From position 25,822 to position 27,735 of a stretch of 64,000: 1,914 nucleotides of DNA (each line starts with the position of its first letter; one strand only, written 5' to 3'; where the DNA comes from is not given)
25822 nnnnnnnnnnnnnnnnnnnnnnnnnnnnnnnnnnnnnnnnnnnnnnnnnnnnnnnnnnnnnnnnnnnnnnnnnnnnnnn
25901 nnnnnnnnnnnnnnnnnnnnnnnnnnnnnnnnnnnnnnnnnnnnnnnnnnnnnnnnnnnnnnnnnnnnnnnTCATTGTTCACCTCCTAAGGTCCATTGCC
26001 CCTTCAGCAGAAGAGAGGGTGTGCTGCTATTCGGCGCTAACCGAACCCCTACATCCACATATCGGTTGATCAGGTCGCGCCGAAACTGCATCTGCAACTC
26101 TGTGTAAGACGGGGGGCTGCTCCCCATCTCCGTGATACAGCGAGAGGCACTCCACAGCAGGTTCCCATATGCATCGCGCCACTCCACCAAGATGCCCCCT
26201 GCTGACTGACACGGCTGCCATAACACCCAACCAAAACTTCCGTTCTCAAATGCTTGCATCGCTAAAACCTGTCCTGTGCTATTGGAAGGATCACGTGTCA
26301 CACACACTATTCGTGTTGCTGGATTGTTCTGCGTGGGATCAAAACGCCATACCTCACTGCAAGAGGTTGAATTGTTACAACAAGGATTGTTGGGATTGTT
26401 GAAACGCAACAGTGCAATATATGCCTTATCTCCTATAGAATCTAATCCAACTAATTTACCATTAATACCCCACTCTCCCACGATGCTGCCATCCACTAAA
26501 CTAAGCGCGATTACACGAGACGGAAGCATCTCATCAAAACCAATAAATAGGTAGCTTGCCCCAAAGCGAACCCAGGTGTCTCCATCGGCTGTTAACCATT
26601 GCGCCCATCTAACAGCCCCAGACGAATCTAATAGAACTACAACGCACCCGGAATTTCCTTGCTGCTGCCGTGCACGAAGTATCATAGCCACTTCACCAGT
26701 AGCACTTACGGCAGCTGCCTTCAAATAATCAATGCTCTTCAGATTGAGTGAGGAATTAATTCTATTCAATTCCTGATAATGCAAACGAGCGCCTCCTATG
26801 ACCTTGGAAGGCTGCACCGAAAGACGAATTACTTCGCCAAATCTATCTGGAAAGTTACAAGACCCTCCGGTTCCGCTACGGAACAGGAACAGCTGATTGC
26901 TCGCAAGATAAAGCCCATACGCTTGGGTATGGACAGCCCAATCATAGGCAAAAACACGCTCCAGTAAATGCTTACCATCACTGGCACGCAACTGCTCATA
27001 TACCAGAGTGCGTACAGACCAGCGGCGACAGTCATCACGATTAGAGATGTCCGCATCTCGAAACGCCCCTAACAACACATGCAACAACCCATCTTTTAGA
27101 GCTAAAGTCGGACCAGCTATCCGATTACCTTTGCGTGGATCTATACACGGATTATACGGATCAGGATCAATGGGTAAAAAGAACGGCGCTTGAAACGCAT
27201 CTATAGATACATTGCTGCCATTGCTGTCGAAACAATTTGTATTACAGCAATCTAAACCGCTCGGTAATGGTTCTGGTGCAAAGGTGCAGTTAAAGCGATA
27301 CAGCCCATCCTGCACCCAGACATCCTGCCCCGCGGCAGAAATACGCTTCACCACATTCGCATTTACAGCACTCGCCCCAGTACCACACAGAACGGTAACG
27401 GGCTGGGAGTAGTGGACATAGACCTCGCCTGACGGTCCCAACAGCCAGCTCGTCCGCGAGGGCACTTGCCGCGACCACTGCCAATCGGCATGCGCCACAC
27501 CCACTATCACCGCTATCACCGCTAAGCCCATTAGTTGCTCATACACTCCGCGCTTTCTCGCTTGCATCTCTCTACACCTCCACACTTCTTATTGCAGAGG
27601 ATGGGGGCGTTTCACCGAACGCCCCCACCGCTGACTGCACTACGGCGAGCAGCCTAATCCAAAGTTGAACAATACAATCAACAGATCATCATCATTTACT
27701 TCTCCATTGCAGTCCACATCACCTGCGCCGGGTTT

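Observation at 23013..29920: Low-G+C ~6.7-kb island with a three-gene cluster of large secreted proteins of unknown function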

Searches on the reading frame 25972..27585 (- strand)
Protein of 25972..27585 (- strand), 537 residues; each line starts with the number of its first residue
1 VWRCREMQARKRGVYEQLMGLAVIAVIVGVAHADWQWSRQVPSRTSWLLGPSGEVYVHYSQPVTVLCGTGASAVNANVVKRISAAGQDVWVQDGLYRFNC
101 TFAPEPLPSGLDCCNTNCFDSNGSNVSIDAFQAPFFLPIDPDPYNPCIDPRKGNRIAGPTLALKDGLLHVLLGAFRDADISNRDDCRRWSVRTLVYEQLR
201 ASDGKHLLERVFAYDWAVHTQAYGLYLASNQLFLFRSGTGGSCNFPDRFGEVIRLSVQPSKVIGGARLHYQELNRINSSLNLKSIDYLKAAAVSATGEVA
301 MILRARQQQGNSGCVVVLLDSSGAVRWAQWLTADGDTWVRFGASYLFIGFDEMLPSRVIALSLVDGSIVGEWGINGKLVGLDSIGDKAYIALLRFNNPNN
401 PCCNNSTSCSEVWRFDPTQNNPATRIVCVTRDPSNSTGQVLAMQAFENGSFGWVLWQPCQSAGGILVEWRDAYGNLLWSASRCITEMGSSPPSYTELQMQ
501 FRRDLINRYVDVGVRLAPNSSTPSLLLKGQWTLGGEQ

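Call 3: search_protein_families(library=pfam, proteins=[window:25972-27585:-], max_evalue=1)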
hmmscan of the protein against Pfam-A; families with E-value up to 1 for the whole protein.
window:25972-27585:- (537 aa): 1 family
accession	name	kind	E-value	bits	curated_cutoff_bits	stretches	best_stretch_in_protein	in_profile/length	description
PF17258.7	DUF5324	-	0.0091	16.1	27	1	14-78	154-217/220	Family of unknown function (DUF5324)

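Call 7: search_protein_families(library=ncbifam, proteins=[window:25972-27585:-], max_evalue=1)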
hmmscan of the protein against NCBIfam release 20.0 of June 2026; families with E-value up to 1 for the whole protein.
window:25972-27585:- (537 aa): 0 families

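Call 18: find_homologous_proteins(query=window:25972-27567:-, max_evalue=0.001)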
Query window:25972-27567:- (531 aa): 1 proteins with E <= 0.001 among 8000 candidates.
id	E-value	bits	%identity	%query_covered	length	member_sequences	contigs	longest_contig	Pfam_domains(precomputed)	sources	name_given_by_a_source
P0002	0.0e+0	1242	100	100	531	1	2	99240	-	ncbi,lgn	-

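Call 36: search_protein_families(library=pfam, proteins=[L008:4547-6316:+, L008:6337-8301:+, L008:8295-9941:+, L008:9938-12679:+], max_evalue=1)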
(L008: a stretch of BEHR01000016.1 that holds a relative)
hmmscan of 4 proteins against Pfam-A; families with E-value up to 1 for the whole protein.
L008:4547-6316:+ (589 aa): 5 families
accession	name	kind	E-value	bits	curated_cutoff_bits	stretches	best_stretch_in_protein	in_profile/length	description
PF00404.24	Dockerin_1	-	1.3e-05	25.8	22.9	1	525-570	1-52/57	Dockerin type I domain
PF13202.12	EF-hand_5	-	0.0051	16.7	25.9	0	553-570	7-24/25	EF hand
PF00036.39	EF-hand_1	-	0.059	13.4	25.4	0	552-571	7-26/29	EF hand domain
PF13499.12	EF-hand_7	-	0.5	11.2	30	0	555-574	12-31/67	EF-hand domain pair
PF13405.12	EF-hand_6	-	0.52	10.6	25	0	527-546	10-29/30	EF-hand domain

L008:6337-8301:+ (654 aa): 0 families

L008:8295-9941:+ (548 aa): 0 families

L008:9938-12679:+ (913 aa): 0 families

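Call 58: search_protein_families(library=pfam, proteins=[L010:9295-10635:+, L015:1579-4329:+, L015:6107-7255:-, L015:7252-8238:-, L015:17911-21405:-, L016:16626-17405:+, L016:17384-21205:-, L016:7355-8383:-, L016:4923-6461:+, L016:6458-7321:+], max_evalue=0.001)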
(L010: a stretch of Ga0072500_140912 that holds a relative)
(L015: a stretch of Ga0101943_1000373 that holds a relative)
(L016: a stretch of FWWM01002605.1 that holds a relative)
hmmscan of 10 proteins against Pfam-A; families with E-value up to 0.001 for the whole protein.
L010:9295-10635:+ (446 aa): 1 family
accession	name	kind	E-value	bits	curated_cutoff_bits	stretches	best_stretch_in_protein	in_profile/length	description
PF13365.12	Trypsin_2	-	1.6e-06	29.3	27.6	1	199-364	1-144/144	Trypsin-like peptidase domain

L015:1579-4329:+ (916 aa): 17 families
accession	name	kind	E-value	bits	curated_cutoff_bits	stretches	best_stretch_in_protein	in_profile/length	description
PF12770.12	CHAT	-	1.1e-59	202.7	24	1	637-914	2-288/289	CHAT domain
PF13424.12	TPR_12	-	9.7e-36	122.3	30.1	4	204-275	4-77/77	Tetratricopeptide repeat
PF13374.12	TPR_10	-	9.2e-23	80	27.5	0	328-355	7-34/42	Tetratricopeptide repeat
PF17874.7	TPR_MalT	-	1e-16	61.6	45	3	169-314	46-192/336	MalT-like TPR region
PF13176.12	TPR_7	-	1.1e-16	59.8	27.9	1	405-432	1-27/36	Tetratricopeptide repeat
PF07719.23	TPR_2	-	2.5e-15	55.7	27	0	405-431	3-29/34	Tetratricopeptide repeat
PF00515.34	TPR_1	-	1.7e-14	53.3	27.8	0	210-233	8-31/34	Tetratricopeptide repeat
PF14938.12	SNAP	-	1.4e-10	41.6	25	1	219-311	90-183/282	Soluble NSF attachment protein, SNAP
PF13181.12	TPR_8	-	6.5e-10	38.8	25.7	0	292-314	10-32/34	Tetratricopeptide repeat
PF13428.12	TPR_14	-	2e-09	37.6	23.5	0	365-392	3-30/44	Tetratricopeptide repeat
PF12968.13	DUF3856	-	1.5e-06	28.6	27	1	296-383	22-120/143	Domain of Unknown Function (DUF3856)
PF25058.1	ARM_TT21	-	8e-06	26.3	27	0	83-148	57-119/155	Tetratricopeptide repeat protein 21 ARM repeat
PF13414.12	TPR_11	-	1.4e-05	25.1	26.8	0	212-232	3-23/42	TPR repeat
PF10602.15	RPN7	-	1.7e-05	25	29.6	0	124-233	37-143/174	26S proteasome subunit RPN7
PF07721.20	TPR_4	-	3.7e-05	24.4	27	0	364-387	2-25/26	Tetratricopeptide repeat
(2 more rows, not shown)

L015:6107-7255:- (382 aa): 0 families

L015:7252-8238:- (328 aa): 1 family
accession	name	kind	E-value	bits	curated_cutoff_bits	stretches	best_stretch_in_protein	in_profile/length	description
PF02424.20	ApbE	-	1.2e-70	238.5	25.6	1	35-310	1-253/266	ApbE family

L015:17911-21405:- (1164 aa): 12 families
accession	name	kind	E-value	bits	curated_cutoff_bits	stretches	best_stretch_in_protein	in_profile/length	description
PF13424.12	TPR_12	-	1.5e-15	57.6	30.1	2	968-1035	5-74/77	Tetratricopeptide repeat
PF17874.7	TPR_MalT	-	3.2e-09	37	45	1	858-1037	13-192/336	MalT-like TPR region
PF13401.12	AAA_22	-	3.5e-09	37.5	27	1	415-511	6-109/130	AAA domain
PF13191.12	AAA_16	-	1.1e-07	33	32.6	1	391-510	2-155/167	AAA ATPase domain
PF07719.23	TPR_2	-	1.2e-06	28.6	27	0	966-996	1-31/34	Tetratricopeptide repeat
PF03704.23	BTAD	-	4.8e-06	27.4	22.1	0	103-190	1-93/146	Bacterial transcriptional activator domain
PF05729.18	NACHT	-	9.9e-06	25.9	26.7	1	416-523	2-129/167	NACHT domain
PF13174.12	TPR_6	-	6.4e-05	23.8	26.3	0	967-993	1-27/33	Tetratricopeptide repeat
PF06745.19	ATPase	-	0.00041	20.2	26.6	1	409-455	14-60/231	KaiC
PF00931.28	NB-ARC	-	0.00046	20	23.5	1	411-523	15-136/248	NB-ARC domain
PF00515.34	TPR_1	-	0.00069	19.8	27.8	0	1008-1035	3-30/34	Tetratricopeptide repeat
PF13374.12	TPR_10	-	0.00097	19.5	27.5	0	886-918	2-34/42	Tetratricopeptide repeat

L016:16626-17405:+ (259 aa): 2 families
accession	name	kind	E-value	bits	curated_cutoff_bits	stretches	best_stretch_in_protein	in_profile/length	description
PF07963.17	N_methyl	-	1.3e-09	37.7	21.2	1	2-26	3-27/27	Prokaryotic N-terminal methylation motif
PF07596.16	SBP_bac_10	-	9.9e-08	32.8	23.3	1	31-147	2-102/268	Protein of unknown function (DUF1559)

L016:17384-21205:- (1273 aa): 15 families
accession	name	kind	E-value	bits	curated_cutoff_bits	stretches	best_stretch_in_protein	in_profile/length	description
PF13424.12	TPR_12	-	1.6e-25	89.5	30.1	2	982-1054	3-77/77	Tetratricopeptide repeat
PF07719.23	TPR_2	-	1.7e-12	46.8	27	0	1104-1133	3-32/34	Tetratricopeptide repeat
PF00515.34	TPR_1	-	3.2e-11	43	27.8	0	1104-1133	3-32/34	Tetratricopeptide repeat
PF13374.12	TPR_10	-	4.3e-08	33.4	27.5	1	1022-1056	2-36/42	Tetratricopeptide repeat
PF13191.12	AAA_16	-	9.6e-07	29.9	32.6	1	487-538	1-51/167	AAA ATPase domain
PF13181.12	TPR_8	-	3.3e-06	27.3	25.7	0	1104-1133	3-32/34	Tetratricopeptide repeat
PF13401.12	AAA_22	-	5.5e-06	27.2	27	1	510-606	4-104/130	AAA domain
PF13176.12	TPR_7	-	5.8e-06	26.4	27.9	0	905-927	2-24/36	Tetratricopeptide repeat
PF05729.18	NACHT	-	7.2e-06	26.4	26.7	1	513-624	2-133/167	NACHT domain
PF03704.23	BTAD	-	8e-06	26.7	22.1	1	202-277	1-81/146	Bacterial transcriptional activator domain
PF14559.12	TPR_19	-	9.9e-06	26.2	25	0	997-1047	6-50/68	Tetratricopeptide repeat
PF13428.12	TPR_14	-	2.8e-05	24.8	23.5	0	1103-1139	2-38/44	Tetratricopeptide repeat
PF17874.7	TPR_MalT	-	3.6e-05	23.7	45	0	906-1049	44-188/336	MalT-like TPR region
PF13173.12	AAA_14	-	5.8e-05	23.5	27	1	512-625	3-103/129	AAA domain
PF13432.12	TPR_16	-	6.1e-05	23.8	32.7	0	1069-1134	4-63/65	Tetratricopeptide repeat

L016:7355-8383:- (342 aa): 1 family
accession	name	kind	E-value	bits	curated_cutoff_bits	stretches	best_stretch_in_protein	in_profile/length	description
PF02424.20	ApbE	-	1.1e-71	241.9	25.6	1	53-331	1-257/266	ApbE family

L016:4923-6461:+ (512 aa): 4 families
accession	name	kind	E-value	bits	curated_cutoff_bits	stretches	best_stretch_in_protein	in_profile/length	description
PF00006.31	ATP-synt_ab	-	3.2e-83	279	29.5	1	149-369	1-213/213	ATP synthase alpha/beta family, nucleotide-binding domain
PF00306.32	ATP-synt_ab_C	-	1.3e-48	164.9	27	1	376-500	1-125/126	ATP synthase alpha/beta chain, C terminal domain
PF02874.29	ATP-synt_ab_N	-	6.7e-18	65.4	20.9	1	26-92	3-69/69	ATP synthase alpha/beta family, beta-barrel domain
PF09378.16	HAS-barrel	-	0.00039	20.9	25.2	0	26-79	3-50/90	HAS barrel domain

L016:6458-7321:+ (287 aa): 1 family
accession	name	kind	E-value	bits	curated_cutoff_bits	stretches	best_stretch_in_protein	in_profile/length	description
PF00231.24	ATP-synt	-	1e-97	327.7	39.9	1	3-285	1-285/285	ATP synthase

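Call 63: search_protein_families(library=ncbifam, proteins=[P0015, P0016, P0017, P0018, P0020, P0024, P0036, P0037, P0046, P0014], max_evalue=0.001)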
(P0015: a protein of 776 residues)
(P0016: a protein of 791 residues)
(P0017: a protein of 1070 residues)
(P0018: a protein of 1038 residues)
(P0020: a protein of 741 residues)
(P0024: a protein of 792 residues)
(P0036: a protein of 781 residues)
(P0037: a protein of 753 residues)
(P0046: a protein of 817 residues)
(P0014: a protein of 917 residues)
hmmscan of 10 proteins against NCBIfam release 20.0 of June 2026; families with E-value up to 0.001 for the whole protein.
P0015 (776 aa): 1 family
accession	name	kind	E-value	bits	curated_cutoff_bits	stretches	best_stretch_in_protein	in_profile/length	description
TIGR03356.1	BGL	equivalog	0.00045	19.3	478.5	1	48-149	57-164/427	GH1 family beta-glucosidase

P0016 (791 aa): 0 families

P0017 (1070 aa): 3 families
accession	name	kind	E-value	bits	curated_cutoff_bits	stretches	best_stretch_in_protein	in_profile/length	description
NF007154.0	PRK09589.1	subfamily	5.3e-09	35.3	624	0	46-150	73-182/476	6-phospho-beta-glucosidase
TIGR03356.1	BGL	equivalog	1.1e-07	31.2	478.5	0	517-623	55-164/427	GH1 family beta-glucosidase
NF011589.0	PRK15014.1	subfamily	0.00048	19.5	686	0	48-152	77-186/477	6-phospho-beta-glucosidase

P0018 (1038 aa): 1 family
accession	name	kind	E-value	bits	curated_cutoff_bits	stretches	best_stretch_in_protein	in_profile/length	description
NF052546.1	AlpArbfursidBAD1527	equivalog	4.9e-24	85.4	500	1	752-945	4-217/341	alpha-arabinofuranosidase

P0020 (741 aa): 0 families

P0024 (792 aa): 1 family
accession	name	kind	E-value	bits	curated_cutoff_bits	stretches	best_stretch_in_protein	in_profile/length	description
NF047846.1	FlagFilOutFlaA2Lepto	equivalog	0.00064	19.2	440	0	694-740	122-168/231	flagellar filament outer layer protein FlaA2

P0036 (781 aa): 0 families

P0037 (753 aa): 0 families

P0046 (817 aa): 0 families

P0014 (917 aa): 0 families

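Call 84: search_protein_families(library=padloc, proteins=[P0001, P0002, P0003], max_evalue=0.1)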
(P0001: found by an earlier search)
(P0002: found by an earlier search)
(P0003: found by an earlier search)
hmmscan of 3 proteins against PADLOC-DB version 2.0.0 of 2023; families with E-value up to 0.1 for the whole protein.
P0001 (959 aa): 1 family
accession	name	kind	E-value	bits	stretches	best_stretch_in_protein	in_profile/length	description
PDLC03315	MTase_II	-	0.035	10.9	1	267-332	191-257/502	Type II methyltransferase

P0002 (531 aa): 0 families

P0003 (683 aa): 0 families

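Call 85: search_protein_families(library=phrogs, proteins=[P0001, P0002, P0003], max_evalue=0.1)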
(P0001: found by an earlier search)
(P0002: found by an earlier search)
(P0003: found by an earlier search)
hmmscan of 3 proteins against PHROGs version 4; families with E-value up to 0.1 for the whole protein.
P0001 (959 aa): 0 families

P0002 (531 aa): 0 families

P0003 (683 aa): 0 families

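Call 103: search_protein_families(library=ncbifam, proteins=[L008:4547-6316:+, L010:9295-10635:+], max_evalue=0.01)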
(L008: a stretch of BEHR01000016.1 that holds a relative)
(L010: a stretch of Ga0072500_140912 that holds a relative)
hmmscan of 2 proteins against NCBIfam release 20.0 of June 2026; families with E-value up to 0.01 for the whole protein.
L008:4547-6316:+ (589 aa): 0 families

L010:9295-10635:+ (446 aa): 0 families

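Call 107: search_protein_families(library=ncbifam, proteins=[L020:6210-6410:+, L020:1947-2132:+, L008:8080-8301:+, L010:10420-10635:+], max_evalue=10)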
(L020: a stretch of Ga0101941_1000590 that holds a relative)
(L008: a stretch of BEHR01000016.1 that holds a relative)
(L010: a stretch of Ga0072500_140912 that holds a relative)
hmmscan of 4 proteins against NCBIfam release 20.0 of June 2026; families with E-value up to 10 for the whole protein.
L020:6210-6410:+ (67 aa): 1 family
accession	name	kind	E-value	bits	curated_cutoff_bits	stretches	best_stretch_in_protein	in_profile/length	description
NF033223.2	YHYH_alt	domain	0.14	12.5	30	1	10-20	3-13/25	YHYH domain-containing protein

L020:1947-2132:+ (62 aa): 1 family
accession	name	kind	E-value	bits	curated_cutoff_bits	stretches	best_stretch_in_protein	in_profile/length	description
NF041540.1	dockerin_GC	domain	2.6e-06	27.7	29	1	14-62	6-67/67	GC-type dockerin domain-anchored protein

L008:8080-8301:+ (73 aa): 0 families

L010:10420-10635:+ (71 aa): 1 family
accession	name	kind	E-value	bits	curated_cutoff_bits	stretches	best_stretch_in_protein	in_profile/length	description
NF041540.1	dockerin_GC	domain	0.098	13.1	29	1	18-41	38-67/67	GC-type dockerin domain-anchored protein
